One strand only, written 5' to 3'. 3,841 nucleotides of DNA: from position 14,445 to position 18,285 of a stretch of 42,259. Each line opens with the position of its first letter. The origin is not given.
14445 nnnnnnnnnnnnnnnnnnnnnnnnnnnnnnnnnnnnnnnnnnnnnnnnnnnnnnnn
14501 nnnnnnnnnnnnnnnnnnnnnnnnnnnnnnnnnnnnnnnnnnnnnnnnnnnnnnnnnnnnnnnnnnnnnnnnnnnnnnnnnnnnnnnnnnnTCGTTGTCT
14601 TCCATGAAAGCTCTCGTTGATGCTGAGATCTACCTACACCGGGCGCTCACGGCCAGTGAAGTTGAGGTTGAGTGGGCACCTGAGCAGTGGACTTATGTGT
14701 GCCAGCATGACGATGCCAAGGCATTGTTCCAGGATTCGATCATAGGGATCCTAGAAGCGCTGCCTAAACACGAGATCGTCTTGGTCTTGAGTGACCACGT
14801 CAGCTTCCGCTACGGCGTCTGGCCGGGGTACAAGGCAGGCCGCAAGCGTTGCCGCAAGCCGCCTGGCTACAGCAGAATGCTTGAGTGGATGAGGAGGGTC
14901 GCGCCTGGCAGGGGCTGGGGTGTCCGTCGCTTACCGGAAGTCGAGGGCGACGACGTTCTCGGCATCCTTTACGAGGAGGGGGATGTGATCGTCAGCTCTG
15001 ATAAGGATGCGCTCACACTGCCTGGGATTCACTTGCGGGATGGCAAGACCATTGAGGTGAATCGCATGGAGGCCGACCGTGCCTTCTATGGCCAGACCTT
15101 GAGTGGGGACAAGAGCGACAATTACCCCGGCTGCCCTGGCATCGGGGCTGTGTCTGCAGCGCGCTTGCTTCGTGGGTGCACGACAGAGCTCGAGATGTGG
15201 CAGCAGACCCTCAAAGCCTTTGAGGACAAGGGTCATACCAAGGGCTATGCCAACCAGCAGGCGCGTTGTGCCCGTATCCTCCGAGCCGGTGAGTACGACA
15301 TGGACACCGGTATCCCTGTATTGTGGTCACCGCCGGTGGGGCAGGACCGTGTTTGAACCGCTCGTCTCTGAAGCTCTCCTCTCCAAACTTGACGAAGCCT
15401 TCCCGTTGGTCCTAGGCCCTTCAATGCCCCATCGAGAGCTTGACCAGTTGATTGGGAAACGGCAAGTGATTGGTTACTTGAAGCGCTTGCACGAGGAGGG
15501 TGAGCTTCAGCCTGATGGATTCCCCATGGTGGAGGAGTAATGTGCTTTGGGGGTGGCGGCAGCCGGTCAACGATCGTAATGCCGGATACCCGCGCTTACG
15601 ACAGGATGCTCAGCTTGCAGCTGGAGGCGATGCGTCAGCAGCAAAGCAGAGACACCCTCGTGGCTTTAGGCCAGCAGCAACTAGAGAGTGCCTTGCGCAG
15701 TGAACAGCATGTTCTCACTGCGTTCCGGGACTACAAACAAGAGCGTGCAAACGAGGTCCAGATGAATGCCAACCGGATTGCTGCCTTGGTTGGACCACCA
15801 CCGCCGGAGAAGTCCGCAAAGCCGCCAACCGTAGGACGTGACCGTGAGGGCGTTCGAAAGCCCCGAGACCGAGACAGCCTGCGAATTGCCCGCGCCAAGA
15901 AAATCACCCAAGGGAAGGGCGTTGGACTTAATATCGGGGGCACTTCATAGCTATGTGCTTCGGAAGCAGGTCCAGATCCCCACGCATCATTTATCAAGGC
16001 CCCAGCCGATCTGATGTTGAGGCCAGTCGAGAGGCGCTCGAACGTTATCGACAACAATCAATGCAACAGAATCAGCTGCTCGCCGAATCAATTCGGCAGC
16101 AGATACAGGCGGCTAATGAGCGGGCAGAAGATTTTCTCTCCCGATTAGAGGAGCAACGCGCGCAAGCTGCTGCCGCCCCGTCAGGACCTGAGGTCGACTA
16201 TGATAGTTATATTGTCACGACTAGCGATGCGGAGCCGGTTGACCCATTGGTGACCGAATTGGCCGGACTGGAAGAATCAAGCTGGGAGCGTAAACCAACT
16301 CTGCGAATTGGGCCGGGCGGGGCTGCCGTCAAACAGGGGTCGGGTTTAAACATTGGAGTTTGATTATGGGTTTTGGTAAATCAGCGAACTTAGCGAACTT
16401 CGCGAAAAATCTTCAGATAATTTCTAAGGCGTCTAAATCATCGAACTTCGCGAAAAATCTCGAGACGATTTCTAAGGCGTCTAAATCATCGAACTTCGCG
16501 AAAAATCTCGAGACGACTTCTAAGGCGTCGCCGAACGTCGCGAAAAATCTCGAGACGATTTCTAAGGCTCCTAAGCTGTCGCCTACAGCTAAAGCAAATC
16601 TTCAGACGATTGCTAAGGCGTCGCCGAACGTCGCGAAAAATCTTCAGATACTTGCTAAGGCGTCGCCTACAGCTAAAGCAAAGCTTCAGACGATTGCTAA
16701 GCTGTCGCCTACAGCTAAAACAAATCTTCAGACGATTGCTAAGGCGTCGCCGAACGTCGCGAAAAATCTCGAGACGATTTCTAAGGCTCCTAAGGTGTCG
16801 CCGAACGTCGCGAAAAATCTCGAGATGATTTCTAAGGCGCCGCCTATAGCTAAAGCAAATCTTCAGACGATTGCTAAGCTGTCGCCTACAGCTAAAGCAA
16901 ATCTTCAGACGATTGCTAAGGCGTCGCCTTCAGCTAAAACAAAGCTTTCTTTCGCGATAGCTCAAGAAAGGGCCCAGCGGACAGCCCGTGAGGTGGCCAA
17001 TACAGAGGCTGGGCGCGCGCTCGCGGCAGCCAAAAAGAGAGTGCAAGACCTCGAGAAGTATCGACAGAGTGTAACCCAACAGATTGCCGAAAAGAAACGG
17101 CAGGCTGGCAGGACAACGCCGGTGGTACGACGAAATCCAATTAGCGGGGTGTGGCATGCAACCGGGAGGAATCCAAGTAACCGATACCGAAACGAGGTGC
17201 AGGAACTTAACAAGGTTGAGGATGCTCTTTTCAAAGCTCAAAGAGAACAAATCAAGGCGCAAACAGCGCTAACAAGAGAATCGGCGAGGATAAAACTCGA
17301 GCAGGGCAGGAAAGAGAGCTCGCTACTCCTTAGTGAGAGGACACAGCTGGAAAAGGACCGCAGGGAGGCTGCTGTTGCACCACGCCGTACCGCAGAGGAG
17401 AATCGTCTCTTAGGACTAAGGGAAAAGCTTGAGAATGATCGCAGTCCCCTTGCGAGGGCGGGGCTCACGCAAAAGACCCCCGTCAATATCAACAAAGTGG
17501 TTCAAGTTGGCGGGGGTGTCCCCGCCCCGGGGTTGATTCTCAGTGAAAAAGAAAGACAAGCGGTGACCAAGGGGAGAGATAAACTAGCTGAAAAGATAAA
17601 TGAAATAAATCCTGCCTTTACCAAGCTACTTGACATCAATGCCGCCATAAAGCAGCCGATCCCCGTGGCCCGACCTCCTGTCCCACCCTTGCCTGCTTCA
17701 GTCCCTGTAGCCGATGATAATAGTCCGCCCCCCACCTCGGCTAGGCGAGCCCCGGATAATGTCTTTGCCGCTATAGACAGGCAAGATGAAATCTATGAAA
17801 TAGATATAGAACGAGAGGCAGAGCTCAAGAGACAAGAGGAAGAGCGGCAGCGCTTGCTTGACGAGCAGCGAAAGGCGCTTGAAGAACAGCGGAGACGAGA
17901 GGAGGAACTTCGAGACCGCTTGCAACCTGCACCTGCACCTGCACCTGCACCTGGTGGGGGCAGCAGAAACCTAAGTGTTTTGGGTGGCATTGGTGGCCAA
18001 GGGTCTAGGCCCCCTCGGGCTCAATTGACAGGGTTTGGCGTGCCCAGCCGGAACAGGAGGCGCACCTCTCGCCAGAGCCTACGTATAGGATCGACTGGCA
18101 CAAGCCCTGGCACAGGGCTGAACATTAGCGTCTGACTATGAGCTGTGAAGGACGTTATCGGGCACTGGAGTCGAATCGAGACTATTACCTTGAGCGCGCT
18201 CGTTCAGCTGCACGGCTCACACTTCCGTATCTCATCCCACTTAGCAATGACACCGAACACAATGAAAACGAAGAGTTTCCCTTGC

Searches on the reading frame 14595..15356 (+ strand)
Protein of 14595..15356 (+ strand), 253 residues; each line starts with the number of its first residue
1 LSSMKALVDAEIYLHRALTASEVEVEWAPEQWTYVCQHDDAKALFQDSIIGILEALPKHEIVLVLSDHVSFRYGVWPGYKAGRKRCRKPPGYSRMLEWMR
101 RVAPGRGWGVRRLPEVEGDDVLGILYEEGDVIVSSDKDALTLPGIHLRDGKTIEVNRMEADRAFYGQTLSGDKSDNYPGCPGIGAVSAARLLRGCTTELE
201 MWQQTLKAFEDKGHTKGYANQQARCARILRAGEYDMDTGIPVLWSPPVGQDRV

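Call 15: search_protein_families(library=pfam, proteins=[window:14595-15356:+], max_evalue=0.001)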
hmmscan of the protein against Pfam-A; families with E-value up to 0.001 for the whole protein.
window:14595-15356:+ (253 aa): 2 families
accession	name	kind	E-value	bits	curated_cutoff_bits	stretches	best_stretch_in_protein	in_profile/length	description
PF02739.22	5_3_exonuc_N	-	8.8e-11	42.2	34.3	1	7-148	4-145/164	5'-3' exonuclease, N-terminal resolvase-like domain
PF01367.25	5_3_exonuc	-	2.8e-07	31.4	40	1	167-197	10-40/97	5'-3' exonuclease, C-terminal SAM fold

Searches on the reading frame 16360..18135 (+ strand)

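Call 15: search_protein_families(library=pfam, proteins=[window:16360-18135:+], max_evalue=0.001)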
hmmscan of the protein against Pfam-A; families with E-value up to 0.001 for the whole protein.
window:16360-18135:+ (591 aa): 0 families

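Call 53: search_protein_families(library=phrogs, proteins=[window:16360-18135:+], max_evalue=0.001)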
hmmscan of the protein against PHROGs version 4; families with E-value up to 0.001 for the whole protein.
window:16360-18135:+ (591 aa): 2 families
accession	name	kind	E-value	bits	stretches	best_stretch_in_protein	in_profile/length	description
phrog_24159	-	tail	6.6e-06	25.6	1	23-153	139-264/972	tail fiber protein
phrog_1419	-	tail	0.00012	21.4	1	23-230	147-354/793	tail protein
